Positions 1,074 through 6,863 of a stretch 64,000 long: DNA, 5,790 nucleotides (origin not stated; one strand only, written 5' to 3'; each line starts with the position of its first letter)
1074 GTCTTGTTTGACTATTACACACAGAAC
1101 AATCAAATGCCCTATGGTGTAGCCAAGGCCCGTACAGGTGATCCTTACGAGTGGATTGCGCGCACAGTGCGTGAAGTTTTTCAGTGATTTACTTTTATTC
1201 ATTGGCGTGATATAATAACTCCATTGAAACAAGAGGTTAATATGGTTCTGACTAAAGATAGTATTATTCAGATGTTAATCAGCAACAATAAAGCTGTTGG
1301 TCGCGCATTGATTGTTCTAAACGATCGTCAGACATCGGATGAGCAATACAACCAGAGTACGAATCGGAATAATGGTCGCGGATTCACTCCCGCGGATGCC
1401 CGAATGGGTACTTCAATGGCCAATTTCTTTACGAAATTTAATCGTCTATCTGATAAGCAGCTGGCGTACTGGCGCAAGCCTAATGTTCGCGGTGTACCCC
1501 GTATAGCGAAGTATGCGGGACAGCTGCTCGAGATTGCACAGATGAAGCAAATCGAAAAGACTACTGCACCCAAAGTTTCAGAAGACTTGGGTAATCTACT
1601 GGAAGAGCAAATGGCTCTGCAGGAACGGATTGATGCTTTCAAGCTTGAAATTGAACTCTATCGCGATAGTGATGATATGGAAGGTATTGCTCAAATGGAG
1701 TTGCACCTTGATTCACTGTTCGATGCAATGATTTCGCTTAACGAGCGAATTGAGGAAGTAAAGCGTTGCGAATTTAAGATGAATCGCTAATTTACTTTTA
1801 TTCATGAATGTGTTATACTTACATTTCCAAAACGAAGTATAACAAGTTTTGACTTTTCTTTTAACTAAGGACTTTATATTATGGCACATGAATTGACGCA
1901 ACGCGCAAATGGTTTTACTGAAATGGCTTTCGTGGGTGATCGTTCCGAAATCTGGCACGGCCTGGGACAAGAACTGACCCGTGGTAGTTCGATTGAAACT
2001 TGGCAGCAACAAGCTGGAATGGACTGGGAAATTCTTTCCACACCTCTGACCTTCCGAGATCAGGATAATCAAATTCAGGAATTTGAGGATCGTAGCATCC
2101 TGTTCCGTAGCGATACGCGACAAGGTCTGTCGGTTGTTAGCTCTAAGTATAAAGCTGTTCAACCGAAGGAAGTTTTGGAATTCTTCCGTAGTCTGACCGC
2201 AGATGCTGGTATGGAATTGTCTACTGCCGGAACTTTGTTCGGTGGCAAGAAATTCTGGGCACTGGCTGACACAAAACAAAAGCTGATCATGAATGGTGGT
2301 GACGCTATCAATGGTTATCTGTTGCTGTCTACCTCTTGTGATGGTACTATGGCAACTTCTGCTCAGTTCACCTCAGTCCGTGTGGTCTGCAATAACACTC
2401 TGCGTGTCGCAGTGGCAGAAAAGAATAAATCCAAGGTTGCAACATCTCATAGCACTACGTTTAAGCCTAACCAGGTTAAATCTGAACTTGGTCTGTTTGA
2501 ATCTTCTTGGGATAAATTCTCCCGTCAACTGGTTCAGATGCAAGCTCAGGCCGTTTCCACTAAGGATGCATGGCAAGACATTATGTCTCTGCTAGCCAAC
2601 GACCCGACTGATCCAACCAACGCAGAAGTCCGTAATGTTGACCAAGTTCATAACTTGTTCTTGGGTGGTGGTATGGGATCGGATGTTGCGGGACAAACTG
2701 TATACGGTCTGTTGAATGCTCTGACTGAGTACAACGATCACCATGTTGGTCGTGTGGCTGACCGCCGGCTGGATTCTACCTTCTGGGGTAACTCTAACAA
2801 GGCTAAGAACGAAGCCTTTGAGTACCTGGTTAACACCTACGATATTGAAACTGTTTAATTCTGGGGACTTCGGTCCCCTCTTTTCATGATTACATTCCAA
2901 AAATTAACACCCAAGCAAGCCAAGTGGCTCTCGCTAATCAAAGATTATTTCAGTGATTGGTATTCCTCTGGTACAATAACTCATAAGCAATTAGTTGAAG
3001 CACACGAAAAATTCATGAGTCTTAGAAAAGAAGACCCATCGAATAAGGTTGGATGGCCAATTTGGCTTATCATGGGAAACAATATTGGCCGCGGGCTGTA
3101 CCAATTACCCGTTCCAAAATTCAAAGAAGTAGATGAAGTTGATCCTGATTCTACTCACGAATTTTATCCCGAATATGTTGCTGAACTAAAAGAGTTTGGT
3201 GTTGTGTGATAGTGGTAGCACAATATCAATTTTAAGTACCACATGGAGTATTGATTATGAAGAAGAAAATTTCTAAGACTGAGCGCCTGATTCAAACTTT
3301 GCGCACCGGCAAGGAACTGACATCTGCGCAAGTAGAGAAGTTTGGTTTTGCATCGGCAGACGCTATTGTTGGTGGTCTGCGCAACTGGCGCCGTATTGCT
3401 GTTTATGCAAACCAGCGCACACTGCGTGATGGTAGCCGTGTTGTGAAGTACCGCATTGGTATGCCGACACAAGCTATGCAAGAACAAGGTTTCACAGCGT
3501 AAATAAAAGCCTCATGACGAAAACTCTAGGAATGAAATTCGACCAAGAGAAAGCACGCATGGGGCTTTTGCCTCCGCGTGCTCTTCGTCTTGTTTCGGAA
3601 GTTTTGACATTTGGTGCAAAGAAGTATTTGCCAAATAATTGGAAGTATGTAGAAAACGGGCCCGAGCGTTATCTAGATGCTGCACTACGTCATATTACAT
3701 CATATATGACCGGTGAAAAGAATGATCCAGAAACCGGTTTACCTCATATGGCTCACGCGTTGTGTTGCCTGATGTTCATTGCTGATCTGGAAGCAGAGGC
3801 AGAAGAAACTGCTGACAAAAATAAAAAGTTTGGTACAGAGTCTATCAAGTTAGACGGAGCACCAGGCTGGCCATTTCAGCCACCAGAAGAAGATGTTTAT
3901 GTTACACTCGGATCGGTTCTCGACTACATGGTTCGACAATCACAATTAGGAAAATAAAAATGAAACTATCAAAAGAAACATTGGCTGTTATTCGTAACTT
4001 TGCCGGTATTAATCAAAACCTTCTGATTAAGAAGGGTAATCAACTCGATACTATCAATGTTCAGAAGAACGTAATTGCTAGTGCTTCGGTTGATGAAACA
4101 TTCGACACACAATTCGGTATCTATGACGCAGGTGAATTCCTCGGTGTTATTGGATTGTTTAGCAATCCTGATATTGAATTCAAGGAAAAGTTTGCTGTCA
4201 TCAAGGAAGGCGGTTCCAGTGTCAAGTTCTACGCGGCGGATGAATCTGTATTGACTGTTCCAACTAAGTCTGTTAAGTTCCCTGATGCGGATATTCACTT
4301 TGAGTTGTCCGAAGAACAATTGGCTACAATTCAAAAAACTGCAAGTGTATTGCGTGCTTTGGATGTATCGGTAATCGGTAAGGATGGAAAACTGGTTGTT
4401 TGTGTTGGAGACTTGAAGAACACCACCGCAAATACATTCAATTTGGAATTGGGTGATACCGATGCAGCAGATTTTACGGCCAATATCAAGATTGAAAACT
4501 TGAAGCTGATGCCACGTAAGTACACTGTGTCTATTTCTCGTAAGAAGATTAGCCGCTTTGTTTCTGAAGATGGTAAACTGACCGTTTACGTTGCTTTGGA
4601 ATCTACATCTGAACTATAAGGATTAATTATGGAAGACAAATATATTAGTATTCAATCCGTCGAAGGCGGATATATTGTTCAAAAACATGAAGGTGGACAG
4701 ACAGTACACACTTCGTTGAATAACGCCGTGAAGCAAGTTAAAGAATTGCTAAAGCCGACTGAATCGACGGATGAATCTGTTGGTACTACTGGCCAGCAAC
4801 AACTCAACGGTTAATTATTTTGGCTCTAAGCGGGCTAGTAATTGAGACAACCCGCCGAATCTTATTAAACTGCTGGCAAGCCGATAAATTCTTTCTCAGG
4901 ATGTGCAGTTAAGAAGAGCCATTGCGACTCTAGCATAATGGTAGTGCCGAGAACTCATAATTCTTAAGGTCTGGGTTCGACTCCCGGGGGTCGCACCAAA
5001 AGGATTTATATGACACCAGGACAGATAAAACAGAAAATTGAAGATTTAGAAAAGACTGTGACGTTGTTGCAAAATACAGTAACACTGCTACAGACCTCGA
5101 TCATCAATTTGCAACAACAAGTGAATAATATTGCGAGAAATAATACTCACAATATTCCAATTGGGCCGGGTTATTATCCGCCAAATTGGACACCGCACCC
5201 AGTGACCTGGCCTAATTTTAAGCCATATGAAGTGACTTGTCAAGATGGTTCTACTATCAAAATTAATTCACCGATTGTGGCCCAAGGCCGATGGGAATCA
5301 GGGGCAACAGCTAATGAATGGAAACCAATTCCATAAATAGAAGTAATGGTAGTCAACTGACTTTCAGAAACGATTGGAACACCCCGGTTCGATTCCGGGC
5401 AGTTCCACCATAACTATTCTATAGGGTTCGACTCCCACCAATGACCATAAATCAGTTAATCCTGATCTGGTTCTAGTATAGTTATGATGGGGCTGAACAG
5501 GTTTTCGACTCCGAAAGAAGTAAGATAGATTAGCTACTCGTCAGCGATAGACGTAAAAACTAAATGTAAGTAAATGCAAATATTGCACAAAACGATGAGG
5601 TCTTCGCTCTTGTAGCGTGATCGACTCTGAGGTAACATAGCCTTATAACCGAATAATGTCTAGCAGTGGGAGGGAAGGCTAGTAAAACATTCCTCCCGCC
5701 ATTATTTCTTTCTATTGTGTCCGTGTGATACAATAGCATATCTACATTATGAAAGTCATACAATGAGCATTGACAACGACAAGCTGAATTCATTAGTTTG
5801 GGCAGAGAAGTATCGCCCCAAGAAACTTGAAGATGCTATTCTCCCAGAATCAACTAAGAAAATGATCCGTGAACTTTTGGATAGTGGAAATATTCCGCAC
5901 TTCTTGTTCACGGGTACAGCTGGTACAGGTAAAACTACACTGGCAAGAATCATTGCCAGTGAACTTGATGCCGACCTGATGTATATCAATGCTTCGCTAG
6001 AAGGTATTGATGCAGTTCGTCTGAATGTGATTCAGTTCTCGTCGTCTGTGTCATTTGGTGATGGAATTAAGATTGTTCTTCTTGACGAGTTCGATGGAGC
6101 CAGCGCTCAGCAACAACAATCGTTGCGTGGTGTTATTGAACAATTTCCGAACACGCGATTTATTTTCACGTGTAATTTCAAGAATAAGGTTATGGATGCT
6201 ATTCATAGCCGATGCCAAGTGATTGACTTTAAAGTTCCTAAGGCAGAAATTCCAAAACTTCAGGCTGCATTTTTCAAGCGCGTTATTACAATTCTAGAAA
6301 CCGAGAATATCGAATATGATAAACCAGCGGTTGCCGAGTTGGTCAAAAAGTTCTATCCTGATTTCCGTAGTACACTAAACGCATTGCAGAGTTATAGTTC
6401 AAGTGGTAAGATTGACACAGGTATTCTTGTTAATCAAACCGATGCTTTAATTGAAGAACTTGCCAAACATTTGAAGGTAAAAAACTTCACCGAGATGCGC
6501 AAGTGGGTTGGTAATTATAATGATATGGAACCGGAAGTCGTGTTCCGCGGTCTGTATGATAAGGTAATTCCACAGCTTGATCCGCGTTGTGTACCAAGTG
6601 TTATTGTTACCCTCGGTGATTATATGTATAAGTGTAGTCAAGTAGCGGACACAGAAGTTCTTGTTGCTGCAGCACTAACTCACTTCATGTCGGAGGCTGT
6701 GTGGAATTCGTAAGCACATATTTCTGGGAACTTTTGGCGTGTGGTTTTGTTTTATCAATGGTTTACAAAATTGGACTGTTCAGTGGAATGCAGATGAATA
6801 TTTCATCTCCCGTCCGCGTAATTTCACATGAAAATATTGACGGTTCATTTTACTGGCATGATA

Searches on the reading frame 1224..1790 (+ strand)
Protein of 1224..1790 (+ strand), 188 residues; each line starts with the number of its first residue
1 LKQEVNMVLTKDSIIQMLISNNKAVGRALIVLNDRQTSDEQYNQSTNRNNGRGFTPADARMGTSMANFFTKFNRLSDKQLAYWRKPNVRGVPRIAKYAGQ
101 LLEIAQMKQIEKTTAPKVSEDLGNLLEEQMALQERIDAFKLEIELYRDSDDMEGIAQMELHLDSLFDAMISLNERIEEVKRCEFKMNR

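Call 97: search_protein_families(library=phrogs, proteins=[window:1224-1790:+], max_evalue=0.00001)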
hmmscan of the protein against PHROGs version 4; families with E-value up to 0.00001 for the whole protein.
window:1224-1790:+ (188 aa): 1 family
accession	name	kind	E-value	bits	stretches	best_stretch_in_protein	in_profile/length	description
phrog_21015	-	unknown function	1e-19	71.7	1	6-107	6-100/103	-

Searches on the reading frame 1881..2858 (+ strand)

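Call 17: search_protein_families(library=phrogs, proteins=[window:1881-2858:+], max_evalue=0.00001)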
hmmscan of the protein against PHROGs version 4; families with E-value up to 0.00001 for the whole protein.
window:1881-2858:+ (325 aa): 1 family
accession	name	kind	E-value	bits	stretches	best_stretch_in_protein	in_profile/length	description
phrog_1221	-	unknown function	2.3e-62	212.1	1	1-319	16-347/355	-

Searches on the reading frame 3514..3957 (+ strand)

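Call 97: search_protein_families(library=phrogs, proteins=[window:3514-3957:+], max_evalue=0.00001)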
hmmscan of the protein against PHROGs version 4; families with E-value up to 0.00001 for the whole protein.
window:3514-3957:+ (147 aa): 11 families
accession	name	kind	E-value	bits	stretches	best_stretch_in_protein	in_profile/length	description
phrog_801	-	DNA, RNA and nucleotide metabolism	4.9e-42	146.1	1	6-105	100-199/476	dATP / dGTP pyrophosphohydrolase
phrog_19680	-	unknown function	7.6e-34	118.4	1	4-97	88-184/188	-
phrog_2252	-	lysis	1.1e-31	111.6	1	5-105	104-204/285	endolysin; inhibits RNA polymerase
phrog_5033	-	lysis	5e-28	99.2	1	4-100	76-175/178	endolysin; inhibits RNA polymerase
phrog_37590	-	unknown function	6.9e-17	62.5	1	3-105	42-155/341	-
phrog_11257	-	unknown function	5.3e-12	47.2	1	3-89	10-99/200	-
phrog_18716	-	unknown function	1.6e-08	35.7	1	11-100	21-104/114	-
phrog_31336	-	unknown function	4e-08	33.5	1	2-98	261-349/359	-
phrog_5332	-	unknown function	6.2e-08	33.4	1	12-84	121-192/215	-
phrog_16254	-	unknown function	2.2e-07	31.6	1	4-90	17-106/377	-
phrog_31158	-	unknown function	5.5e-07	30.4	1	23-96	28-99/224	-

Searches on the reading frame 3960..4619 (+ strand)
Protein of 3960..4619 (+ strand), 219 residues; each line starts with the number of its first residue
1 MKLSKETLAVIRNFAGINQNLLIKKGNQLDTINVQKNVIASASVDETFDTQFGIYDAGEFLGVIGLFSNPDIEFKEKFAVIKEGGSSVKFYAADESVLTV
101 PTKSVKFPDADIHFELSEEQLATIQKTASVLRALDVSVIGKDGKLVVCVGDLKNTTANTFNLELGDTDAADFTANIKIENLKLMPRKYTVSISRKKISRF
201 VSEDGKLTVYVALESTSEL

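Call 97: search_protein_families(library=phrogs, proteins=[window:3960-4619:+], max_evalue=0.00001)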
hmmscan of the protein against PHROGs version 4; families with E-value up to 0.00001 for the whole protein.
window:3960-4619:+ (219 aa): 2 families
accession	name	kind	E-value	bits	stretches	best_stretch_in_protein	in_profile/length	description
phrog_223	-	DNA, RNA and nucleotide metabolism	6.9e-70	236.1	1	1-218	1-221/222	DNA polymerase processivity factor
phrog_30679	-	DNA, RNA and nucleotide metabolism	1.6e-19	71.2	1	118-217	3-105/108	DNA polymerase processivity factor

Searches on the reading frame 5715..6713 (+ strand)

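Call 17: search_protein_families(library=phrogs, proteins=[window:5715-6713:+], max_evalue=0.00001)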
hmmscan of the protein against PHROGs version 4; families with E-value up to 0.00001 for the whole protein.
window:5715-6713:+ (332 aa): 6 families
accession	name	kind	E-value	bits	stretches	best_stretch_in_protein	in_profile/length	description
phrog_168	-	DNA, RNA and nucleotide metabolism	8.6e-100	335.4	1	25-330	7-313/314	clamp loader of DNA polymerase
phrog_5846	-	DNA, RNA and nucleotide metabolism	3.7e-34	119.6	1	30-235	7-210/380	clamp loader of DNA polymerase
phrog_11838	-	DNA, RNA and nucleotide metabolism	9.6e-25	88.6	1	26-232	4-211/420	clamp loader of DNA polymerase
phrog_7485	-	unknown function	1.3e-07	32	1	63-132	230-292/430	-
phrog_3757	-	unknown function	4.9e-07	30.5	1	21-93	76-159/367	-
phrog_10401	-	other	9.9e-07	28.8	1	33-94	432-494/667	ATPase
